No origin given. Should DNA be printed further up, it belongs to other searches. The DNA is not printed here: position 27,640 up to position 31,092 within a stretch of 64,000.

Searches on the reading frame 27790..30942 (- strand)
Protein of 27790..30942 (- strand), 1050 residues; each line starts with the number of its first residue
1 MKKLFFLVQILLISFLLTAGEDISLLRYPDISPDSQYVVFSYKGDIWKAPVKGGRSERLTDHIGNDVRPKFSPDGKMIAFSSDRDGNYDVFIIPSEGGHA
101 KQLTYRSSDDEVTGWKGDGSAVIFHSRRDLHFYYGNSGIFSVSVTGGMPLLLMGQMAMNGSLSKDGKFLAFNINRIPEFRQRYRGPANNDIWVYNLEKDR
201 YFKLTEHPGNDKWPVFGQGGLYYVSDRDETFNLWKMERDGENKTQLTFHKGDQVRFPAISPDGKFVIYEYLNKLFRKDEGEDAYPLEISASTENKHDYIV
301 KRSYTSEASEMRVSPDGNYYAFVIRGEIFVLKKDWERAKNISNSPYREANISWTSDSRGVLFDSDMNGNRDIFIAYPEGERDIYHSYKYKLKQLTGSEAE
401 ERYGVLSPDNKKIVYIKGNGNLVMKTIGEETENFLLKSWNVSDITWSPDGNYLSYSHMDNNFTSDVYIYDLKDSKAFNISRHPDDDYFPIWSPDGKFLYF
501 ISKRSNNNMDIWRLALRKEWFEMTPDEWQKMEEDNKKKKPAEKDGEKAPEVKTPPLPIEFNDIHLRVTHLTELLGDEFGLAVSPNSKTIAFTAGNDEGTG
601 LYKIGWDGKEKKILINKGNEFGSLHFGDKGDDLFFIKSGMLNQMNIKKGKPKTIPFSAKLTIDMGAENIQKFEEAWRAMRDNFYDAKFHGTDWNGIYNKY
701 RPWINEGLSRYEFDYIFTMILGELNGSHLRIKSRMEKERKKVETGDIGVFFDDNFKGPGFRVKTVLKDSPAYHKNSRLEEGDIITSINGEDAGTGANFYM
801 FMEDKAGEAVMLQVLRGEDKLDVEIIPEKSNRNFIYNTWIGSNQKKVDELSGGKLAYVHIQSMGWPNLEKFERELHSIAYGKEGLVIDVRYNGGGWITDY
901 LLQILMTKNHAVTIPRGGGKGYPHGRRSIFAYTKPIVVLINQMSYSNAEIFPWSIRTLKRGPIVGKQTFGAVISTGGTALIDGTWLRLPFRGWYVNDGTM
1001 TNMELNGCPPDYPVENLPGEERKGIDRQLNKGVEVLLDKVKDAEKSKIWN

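Call 5: search_protein_families(library=pfam, proteins=[window:27790-30942:-], max_evalue=0.01)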
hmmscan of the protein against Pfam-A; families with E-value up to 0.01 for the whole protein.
window:27790-30942:- (1050 aa): 14 families
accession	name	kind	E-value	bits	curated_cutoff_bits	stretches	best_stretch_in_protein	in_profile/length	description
PF07676.18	PD40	-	2.8e-39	132.7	20.9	2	57-92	2-38/38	WD40-like Beta Propeller Repeat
PF03572.23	Peptidase_S41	-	6.6e-28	97.8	24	1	854-1014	1-165/165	Peptidase family S41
PF00930.27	DPPIV_N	-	2.2e-20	73.1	22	2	32-113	1-88/354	Dipeptidyl peptidase IV (DPP IV) N-terminal region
PF14684.11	Tricorn_C1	-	3.7e-17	62.4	24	1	666-721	3-58/59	Tricorn protease C1 domain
PF25174.1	Beta-prop_THOC3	-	3.8e-09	36.4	305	1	428-515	79-159/272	THOC3 beta-propeller domain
PF23414.1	Beta-prop_EML_2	-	2.5e-08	34.1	90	0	407-503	48-144/266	Echinoderm microtubule-associated protein second beta-propeller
PF13180.12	PDZ_2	-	9.6e-08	32.6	27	1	745-825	1-78/80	PDZ domain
PF17820.7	PDZ_6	-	2.9e-05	24.1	27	1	762-816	2-54/54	PDZ domain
PF00400.38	WD40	-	3.6e-05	24.6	27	0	439-459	13-32/39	WD domain, G-beta repeat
PF00595.29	PDZ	-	7.6e-05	23.5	23.2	1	745-791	10-56/81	PDZ domain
PF14685.13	PDZ_Tricorn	-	0.00012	22.5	25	1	777-819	39-82/88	Tricorn protease PDZ domain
PF24817.1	WD40_WDHD1_1st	-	0.00067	19.4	109.9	0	440-500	224-282/291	WDHD1 first WD40 domain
PF14583.12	Pectate_lyase22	-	0.0018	17.5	30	0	464-529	60-125/386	Oligogalacturonate lyase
PF25460.1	Beta-prop_Aladin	-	0.007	16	171.1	0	440-530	112-192/340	Aladin seven-bladed propeller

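Call 6: search_protein_families(library=ncbifam, proteins=[window:27790-30942:-], max_evalue=0.01)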
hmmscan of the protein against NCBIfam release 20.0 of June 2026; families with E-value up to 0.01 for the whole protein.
window:27790-30942:- (1050 aa): 23 families
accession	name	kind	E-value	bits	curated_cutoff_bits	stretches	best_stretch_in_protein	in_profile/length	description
TIGR02800.1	propeller_TolB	equivalog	3.8e-47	161.2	343.15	4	29-171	240-382/418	Tol-Pal system beta propeller repeat protein TolB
NF053518.1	DipepPtdsDpp5Prph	equivalog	1.4e-27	96.5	900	3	439-515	195-280/655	dipeptidyl-peptidase Dpp5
NF033523.0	lasso_peptidase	equivalog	4.7e-23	81.8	400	1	63-129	87-153/638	Atxe2 family lasso peptide isopeptidase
TIGR00225.1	prc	subfamily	8e-21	74.4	218.6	1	754-1015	62-315/335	C-terminal processing peptidase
NF002183.0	PRK01029.1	equivalog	6.3e-19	68.3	405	2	31-257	195-420/429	Tol-Pal system protein TolB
NF003124.0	PRK04043.1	equivalog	2.2e-18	66.3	428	3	43-131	256-342/419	Tol-Pal system protein TolB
NF045589.1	Cterm_S41_CtpB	exception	3.9e-16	58.7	633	1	673-1015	43-381/416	carboxyl-terminal processing protease CtpB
NF045590.1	Cterm_S41_CtpC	exception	5.2e-16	58.4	665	1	672-1027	41-390/418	carboxyl-terminal processing protease CtpC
NF045588.1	Cterm_S41_CtpA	exception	9e-12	44.6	625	1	668-971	32-335/401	carboxyl-terminal processing protease CtpA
NF052377.1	lmo1851_S41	exception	4.5e-11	42.1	725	1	764-1044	124-397/468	lmo1851 family serine protease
NF051464.1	tail_spec_CT441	exception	1.3e-10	40.7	700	1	747-970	249-480/645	tail-specific protease Tsp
NF008388.1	PRK11186.1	exception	1.9e-09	36.5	825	1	844-970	346-476/663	carboxy terminal-processing peptidase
TIGR03900.1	prc_long_Delta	hypoth_equivalog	2.3e-09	35.8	660.95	1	853-970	237-360/973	MXAN_5808 family serine peptidase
NF033424.1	chlamy_CPAF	equivalog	5.6e-08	31.8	250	1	930-971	453-494/564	protease-like activity factor CPAF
NF045591.1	Cterm_S41_CtpZ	exception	1.4e-07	30.6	525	1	674-1015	37-375/403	carboxyl-terminal processing protease CtpZ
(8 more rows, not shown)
